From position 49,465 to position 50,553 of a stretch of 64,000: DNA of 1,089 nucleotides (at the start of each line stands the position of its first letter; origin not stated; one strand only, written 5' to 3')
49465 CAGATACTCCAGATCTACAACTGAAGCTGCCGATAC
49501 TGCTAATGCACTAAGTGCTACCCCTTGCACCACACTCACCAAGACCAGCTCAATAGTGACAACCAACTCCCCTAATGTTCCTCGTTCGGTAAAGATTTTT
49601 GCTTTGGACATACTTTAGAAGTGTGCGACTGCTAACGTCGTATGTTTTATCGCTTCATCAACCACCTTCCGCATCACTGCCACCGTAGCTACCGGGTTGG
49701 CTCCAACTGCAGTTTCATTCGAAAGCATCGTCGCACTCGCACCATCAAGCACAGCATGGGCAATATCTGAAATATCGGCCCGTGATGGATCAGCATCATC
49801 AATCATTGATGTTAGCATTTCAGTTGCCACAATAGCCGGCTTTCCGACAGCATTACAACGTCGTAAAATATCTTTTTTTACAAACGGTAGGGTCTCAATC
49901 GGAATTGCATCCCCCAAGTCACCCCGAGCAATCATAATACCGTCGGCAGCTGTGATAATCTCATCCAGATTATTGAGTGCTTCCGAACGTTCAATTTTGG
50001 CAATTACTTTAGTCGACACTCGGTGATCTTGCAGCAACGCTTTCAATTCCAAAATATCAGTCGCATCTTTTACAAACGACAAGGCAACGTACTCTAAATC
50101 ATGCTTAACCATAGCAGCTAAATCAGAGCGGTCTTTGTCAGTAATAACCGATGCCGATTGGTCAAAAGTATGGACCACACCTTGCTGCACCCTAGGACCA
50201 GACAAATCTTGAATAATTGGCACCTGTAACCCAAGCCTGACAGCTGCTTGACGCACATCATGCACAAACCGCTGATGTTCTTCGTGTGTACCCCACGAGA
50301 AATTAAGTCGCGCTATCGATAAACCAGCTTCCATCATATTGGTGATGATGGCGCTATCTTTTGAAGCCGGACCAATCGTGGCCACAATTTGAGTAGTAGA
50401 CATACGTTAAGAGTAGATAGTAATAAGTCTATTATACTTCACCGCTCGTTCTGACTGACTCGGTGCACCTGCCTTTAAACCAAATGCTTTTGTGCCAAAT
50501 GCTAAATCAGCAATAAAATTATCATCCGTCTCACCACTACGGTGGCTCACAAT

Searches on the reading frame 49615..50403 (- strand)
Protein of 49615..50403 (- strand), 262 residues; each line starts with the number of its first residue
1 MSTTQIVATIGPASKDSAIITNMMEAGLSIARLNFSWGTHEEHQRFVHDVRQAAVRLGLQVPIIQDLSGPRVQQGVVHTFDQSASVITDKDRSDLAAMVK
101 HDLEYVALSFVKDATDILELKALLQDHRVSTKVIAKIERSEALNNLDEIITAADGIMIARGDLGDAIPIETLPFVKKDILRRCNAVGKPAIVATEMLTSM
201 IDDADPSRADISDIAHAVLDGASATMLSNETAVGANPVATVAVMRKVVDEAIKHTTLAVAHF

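Call 3: search_protein_families(library=pfam, proteins=[window:49615-50403:-], max_evalue=0.01)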
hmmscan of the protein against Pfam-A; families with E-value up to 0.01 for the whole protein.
window:49615-50403:- (262 aa): 2 families
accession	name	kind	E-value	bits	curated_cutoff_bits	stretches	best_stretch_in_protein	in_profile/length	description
PF00224.27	PK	-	9.7e-74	248.8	30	2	85-241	172-328/328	Pyruvate kinase, barrel domain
PF03328.21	HpcH_HpaI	-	0.00013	21.7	25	1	93-159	76-147/221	HpcH/HpaI aldolase/citrate lyase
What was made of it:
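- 49615..50403 (-): Mini pyruvate kinase, 262 aa. It is the A-domain barrel only, with the B (lid) and C (regulatory) domains absent. It follows the fusion's stop after an in-frame 3-nt spacer (TAA-CGT-ATG). Pfam PK barrel in two stretches (call 3).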

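Call 4: search_protein_families(library=ncbifam, proteins=[window:49615-50403:-], max_evalue=0.01)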
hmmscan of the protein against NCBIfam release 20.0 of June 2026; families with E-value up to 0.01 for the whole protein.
window:49615-50403:- (262 aa): 8 families
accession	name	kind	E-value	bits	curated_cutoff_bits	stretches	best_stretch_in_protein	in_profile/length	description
TIGR01064.1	pyruv_kin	equivalog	3.2e-87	293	306.4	2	80-255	162-338/476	pyruvate kinase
NF004491.0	PRK05826.1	subfamily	1.8e-86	290.5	432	2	83-256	168-342/477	pyruvate kinase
NF004978.0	PRK06354.1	subfamily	2.2e-83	280.7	462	2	85-250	174-340/590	pyruvate kinase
NF004886.0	PRK06247.1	subfamily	3.8e-75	253.4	623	2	83-255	167-336/476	pyruvate kinase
NF006664.0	PRK09206.1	equivalog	1.2e-62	212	686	2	86-251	169-335/470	pyruvate kinase PykF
NF005234.0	PRK06739.1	equivalog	1.8e-57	194.9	564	2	85-251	161-328/352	pyruvate kinase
NF011314.0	PRK14725.1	equivalog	2.7e-37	128.4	642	2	86-227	429-573/614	pyruvate kinase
NF038242.1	RipC_Ccl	equivalog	0.001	18.6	375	1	93-187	74-177/268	itaconate degradation C-C-lyase RipC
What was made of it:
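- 49615..50403 (-): TIGR01064 scores 293, below the 306.4 cutoff (call 4).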

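Call 49: search_solved_structures(query=window:49615-50403:-, max_evalue=1e-10, show_alignments=2)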
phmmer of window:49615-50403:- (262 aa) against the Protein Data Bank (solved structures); distinct sequences matched with E-value up to 1e-10: 101 (the best 60 are shown).
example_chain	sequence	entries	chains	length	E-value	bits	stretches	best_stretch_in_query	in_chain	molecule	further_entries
2e28_A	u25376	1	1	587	1.1e-61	212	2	86-254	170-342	Pyruvate kinase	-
3t05_A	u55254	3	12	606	1.5e-58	201.7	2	85-248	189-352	Pyruvate kinase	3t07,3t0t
4hyv_A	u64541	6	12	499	1.2e-54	189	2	86-253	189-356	Pyruvate kinase 1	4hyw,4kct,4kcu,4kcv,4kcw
6su1_A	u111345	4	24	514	1.3e-52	182.3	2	86-253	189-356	Pyruvate kinase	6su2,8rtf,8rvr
6du6_A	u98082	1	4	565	1.5e-52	182.1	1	86-251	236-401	Pyruvate kinase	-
6ech_A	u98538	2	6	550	1.7e-51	178.7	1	87-251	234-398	Pyruvate kinase PKLR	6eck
1pkm_A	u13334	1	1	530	5.1e-51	177.1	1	86-251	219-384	M1 PYRUVATE KINASE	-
4ima_A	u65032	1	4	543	7.4e-51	176.6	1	87-251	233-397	Pyruvate kinase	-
7r6y_A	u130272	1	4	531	7.7e-51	176.5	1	86-251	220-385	Pyruvate kinase PKM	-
3qv9_A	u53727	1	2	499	9.1e-51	176.3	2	86-259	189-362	Pyruvate kinase 2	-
4qg6_A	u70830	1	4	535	9.5e-51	176.2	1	86-251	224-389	Pyruvate kinase PKM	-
4krz_A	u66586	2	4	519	1e-50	176.1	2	86-259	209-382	Pyruvate kinase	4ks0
3bjf_A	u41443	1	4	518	1.2e-50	175.9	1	86-251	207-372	Pyruvate kinase isozymes M1/M2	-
4g1n_A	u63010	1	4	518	1.2e-50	175.9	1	86-251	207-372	Pyruvate kinase isozymes M1/M2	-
6b6u_A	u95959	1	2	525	1.3e-50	175.8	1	86-251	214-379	Pyruvate kinase PKM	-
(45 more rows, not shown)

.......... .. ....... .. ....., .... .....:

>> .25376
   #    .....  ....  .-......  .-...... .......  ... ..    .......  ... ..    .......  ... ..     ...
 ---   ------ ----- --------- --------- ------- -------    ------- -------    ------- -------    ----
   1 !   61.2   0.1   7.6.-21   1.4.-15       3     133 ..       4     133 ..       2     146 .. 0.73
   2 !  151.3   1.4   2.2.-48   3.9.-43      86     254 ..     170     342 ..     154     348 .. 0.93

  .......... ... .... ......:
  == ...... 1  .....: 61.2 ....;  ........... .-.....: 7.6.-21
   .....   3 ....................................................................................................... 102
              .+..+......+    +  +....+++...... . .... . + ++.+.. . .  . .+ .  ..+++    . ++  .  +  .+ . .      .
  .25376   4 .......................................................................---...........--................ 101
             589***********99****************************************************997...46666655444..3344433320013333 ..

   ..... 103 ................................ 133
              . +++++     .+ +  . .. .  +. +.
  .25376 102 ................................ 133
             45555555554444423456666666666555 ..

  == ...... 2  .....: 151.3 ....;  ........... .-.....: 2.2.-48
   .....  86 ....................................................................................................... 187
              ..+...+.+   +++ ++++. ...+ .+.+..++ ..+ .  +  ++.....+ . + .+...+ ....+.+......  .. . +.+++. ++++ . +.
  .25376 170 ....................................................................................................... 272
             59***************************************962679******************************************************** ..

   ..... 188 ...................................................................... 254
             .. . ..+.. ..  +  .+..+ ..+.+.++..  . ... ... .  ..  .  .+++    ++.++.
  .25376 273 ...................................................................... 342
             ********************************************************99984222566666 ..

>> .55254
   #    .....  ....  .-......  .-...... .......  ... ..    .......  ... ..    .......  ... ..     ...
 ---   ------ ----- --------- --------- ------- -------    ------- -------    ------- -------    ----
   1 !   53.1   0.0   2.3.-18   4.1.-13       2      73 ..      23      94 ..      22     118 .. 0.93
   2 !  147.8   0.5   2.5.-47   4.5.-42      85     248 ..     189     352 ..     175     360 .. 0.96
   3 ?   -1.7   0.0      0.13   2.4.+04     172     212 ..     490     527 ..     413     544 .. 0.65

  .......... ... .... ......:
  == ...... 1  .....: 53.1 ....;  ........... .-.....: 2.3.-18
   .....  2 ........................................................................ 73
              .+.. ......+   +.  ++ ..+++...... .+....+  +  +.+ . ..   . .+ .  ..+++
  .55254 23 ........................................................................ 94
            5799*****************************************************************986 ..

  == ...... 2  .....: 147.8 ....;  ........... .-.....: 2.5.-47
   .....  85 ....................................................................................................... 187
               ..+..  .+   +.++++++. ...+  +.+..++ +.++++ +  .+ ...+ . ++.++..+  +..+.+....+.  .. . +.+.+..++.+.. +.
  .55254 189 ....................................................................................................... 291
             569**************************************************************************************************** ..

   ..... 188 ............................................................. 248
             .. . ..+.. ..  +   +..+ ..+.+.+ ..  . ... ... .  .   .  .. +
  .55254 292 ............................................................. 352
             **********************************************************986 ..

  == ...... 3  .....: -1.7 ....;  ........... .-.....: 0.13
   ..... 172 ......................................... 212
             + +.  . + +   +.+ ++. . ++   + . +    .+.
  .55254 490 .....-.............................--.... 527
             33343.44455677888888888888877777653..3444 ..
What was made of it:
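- On Pyruvate kinase (for the downstream 262-aa gene): It aligns to 2e28 residues 4-74 and 170-342 (call 49).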

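Call 50: find_homologous_proteins(query=window:49615-50403:-, max_evalue=1e-15)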
Query window:49615-50403:- (262 aa): 3485 proteins with E <= 1e-15 among 4870 candidates; the best 120 are listed.
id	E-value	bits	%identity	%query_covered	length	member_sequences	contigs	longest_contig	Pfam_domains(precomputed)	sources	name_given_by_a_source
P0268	3.6e-160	549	100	100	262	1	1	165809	PF00224.28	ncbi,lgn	-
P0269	1.0e-113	397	72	100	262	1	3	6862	PF00224.28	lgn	-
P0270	3.9e-112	392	71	100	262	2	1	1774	PF00224.28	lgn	-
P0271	2.2e-111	389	71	100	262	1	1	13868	PF00224.28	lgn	-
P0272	7.4e-111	388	71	98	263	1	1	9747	PF00224.28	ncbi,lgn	-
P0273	7.7e-111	388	71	100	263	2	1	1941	PF00224.28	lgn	-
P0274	1.8e-110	386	70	100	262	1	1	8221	PF00224.28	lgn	-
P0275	2.2e-110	386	69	100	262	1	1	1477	PF00224.28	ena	-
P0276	9.8e-109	381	70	100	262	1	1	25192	PF00224.28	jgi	jgi:pyruvate kinase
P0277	1.7e-108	380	70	100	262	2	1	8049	PF00224.28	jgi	jgi:pyruvate kinase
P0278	2.1e-108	380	69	100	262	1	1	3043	PF00224.28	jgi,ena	-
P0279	3.3e-108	379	70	100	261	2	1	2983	PF00224.28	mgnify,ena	mgnify:FL=1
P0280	5.9e-108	378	70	97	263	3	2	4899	PF00224.28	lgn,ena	-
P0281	8.4e-108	378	67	100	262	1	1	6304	PF00224.28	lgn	-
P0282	9.5e-108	378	71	96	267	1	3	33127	PF00224.28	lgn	-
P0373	2.5e-84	301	53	98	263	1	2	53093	PF00224.28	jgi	jgi:pyruvate kinase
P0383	4.6e-81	290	52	97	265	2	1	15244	PF00224.28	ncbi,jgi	ncbi:MAG: to pyruvate kinase [Candidatus Parcubacteria bacterium]|jgi:pyruvate kinase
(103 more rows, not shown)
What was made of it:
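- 49615..50403 (-): More than 120 clusters of 255-270 aa exist (call 50).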

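Call 73: find_encoding_contigs(protein=P0373, flank=5000, max_places=1)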
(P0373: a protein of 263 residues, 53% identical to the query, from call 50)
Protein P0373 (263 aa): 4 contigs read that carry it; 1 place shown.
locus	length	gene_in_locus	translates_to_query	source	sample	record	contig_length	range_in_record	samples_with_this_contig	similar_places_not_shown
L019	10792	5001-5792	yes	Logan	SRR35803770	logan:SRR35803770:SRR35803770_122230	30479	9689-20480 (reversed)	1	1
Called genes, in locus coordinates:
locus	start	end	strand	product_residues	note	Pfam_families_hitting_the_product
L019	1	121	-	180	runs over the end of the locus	-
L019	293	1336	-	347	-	PF00044:Gp_dh_N, PF02800:Gp_dh_C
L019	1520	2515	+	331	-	PF00389:2-Hacid_dh, PF02826:2-Hacid_dh_C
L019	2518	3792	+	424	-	PF13660:DUF4147, PF05161:MOFRL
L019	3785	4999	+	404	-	PF03952:Enolase_N, PF00113:Enolase_C, PF13378:MR_MLE_C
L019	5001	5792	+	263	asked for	PF00224:PK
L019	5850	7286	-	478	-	-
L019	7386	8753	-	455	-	PF00171:Aldedh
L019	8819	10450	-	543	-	PF02776:TPP_enzyme_N, PF00205:TPP_enzyme_M, PF02775:TPP_enzyme_C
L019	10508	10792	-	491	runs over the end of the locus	PF02463:SMC_N (faint), PF03193:RsgA_GTPase (faint), PF00005:ABC_tran, PF13191:AAA_16 (faint), PF13476:AAA_23 (faint), PF13555:AAA_29 (faint), PF20720:nSTAND3 (faint), PF00005:ABC_tran, +3 more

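Call 74: find_encoding_contigs(protein=P0383, flank=5000, max_places=1)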
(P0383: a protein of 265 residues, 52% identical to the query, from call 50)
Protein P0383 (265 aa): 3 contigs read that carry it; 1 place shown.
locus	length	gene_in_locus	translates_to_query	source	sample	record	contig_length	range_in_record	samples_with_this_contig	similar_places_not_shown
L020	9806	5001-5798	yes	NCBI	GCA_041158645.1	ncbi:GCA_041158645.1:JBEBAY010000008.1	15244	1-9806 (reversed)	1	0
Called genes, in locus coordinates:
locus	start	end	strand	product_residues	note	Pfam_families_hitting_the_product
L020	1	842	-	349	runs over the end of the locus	PF00044:Gp_dh_N, PF02800:Gp_dh_C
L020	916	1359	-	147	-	-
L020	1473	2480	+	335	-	PF00389:2-Hacid_dh, PF02826:2-Hacid_dh_C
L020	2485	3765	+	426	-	PF13660:DUF4147, PF05161:MOFRL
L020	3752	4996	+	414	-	PF03952:Enolase_N, PF00113:Enolase_C, PF13378:MR_MLE_C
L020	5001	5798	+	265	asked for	PF00224:PK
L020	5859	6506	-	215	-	-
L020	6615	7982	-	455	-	PF00171:Aldedh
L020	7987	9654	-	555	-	PF02776:TPP_enzyme_N, PF00205:TPP_enzyme_M, PF02775:TPP_enzyme_C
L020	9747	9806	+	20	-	?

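Call 83: predict_structure(alignment_id=A2)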
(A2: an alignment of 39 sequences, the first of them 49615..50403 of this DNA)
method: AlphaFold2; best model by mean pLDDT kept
length: 262 residues; sequences in the alignment: 39
mean_pLDDT: 92.9   pTM: 0.90
mean pLDDT of the five models: 92.9, 92.8, 92.4, 91.9, 91.5
residues with pLDDT >= 90: 224; 70-90: 23; 50-70: 11; < 50: 4
segments of 3 or more residues with pLDDT < 50: none
pLDDT, mean of each block of 10 residues (from residue 1): 86 96 98 95 98 97 95 54 78 94 96 96 94 96 97 96 88 96 98 91 95 97 97 97 98 93 88
secondary structure, 60 per line:
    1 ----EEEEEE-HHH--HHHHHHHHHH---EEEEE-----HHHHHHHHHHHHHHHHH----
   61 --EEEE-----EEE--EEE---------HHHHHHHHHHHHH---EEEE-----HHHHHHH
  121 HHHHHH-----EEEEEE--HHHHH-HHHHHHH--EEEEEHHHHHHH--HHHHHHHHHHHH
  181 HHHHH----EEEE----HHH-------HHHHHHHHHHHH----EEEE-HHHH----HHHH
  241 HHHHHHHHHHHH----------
elements in order: E5-10 H17-26 E30-34 H40-56 E63-66 E72-74 E77-79 H89-101 E105-108 H114-126 E132-137 H140-144 H146-152 E155-159 H160-166 H169-185 E190-193 H208-219 E224-227 H229-232 H237-252

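Call 85: fold_search(model_id=the predicted structure, library=pdb)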
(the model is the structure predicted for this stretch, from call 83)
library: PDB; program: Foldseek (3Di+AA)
matches with E <= 10: 1932; with E <= 0.001: 1001
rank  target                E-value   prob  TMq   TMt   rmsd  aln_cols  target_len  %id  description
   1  6su1_G                5.5e-29  1.00  0.91  0.59   1.9       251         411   39  Trypanosoma congolense pyruvate kinase in complex with citrate and glycerol (released 2020-03-04)
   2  6su1_A                7.0e-29  1.00  0.90  0.54   2.8       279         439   35  Trypanosoma congolense pyruvate kinase in complex with citrate and glycerol (released 2020-03-04)
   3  4ks0_A                1.4e-28  1.00  0.91  0.52   3.1       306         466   32  Pyruvate kinase (PYK) from Trypanosoma cruzi in the presence of Magnesium, oxalate and F26BP (released 2014-11-19)
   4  6su1_H                1.5e-28  1.00  0.89  0.53   3.5       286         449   35  Trypanosoma congolense pyruvate kinase in complex with citrate and glycerol (released 2020-03-04)
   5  6qxl_J                1.8e-28  1.00  0.93  0.61   1.7       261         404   40  Crystal Structure of Pyruvate Kinase II (PykA) from Pseudomonas aeruginosa in complex with sodium malonate, magnesium  (released 2019-09-11)
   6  6v76_D                2.6e-28  1.00  0.89  0.55   2.5       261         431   40  Crystal Structure of Human PKM2 in Complex with L-valine (released 2020-03-18)
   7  3qv9_B                3.1e-28  1.00  0.90  0.61   1.6       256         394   38  Crystal structure of Trypanosoma cruzi pyruvate kinase(TcPYK)in complex with ponceau S. (released 2011-07-06)
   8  4qg9_C                3.1e-28  1.00  0.91  0.58   2.1       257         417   40  crystal structure of PKM2-R399E mutant (released 2015-02-25)
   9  2vgi_B                5.0e-28  1.00  0.89  0.51   2.7       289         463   37  HUMAN ERYTHROCYTE PYRUVATE KINASE: R486W MUTANT (released 2007-11-20)
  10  7r6y_C                6.3e-28  1.00  0.89  0.54   2.6       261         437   40  E117K mutant pyruvate kinase from rabbit muscle (released 2022-05-25)
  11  6su2_B                7.5e-28  1.00  0.92  0.51   3.1       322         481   31  Trypanosoma congolense pyruvate kinase in complex with citrate and glycerol (released 2020-03-04)
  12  6nn4_B                1.2e-27  1.00  0.88  0.56   1.4       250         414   42  The structure of human liver pyruvate kinase, hLPYK-D499N, in complex with Fru-1,6-BP (released 2019-06-19)
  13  6v74_D                1.4e-27  1.00  0.90  0.56   2.1       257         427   40  Crystal Structure of Human PKM2 in Complex with L-asparagine (released 2020-03-18)
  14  6su1_E                1.4e-27  1.00  0.90  0.48   3.6       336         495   29  Trypanosoma congolense pyruvate kinase in complex with citrate and glycerol (released 2020-03-04)
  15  6gg3_E                1.5e-27  1.00  0.89  0.49   4.1       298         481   35  Crystal structure of M2 PYK in complex with Alanine. (released 2019-09-04)
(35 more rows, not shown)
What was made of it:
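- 49615..50403 (-): The AF2 model has pLDDT 92.9 and pTM 0.90 (call 83), with TMq 0.87-0.93 to PK A-domains (call 85).
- On Pyruvate kinase (for the downstream 262-aa gene): TMq to PK structures is 0.87-0.93 (call 85).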
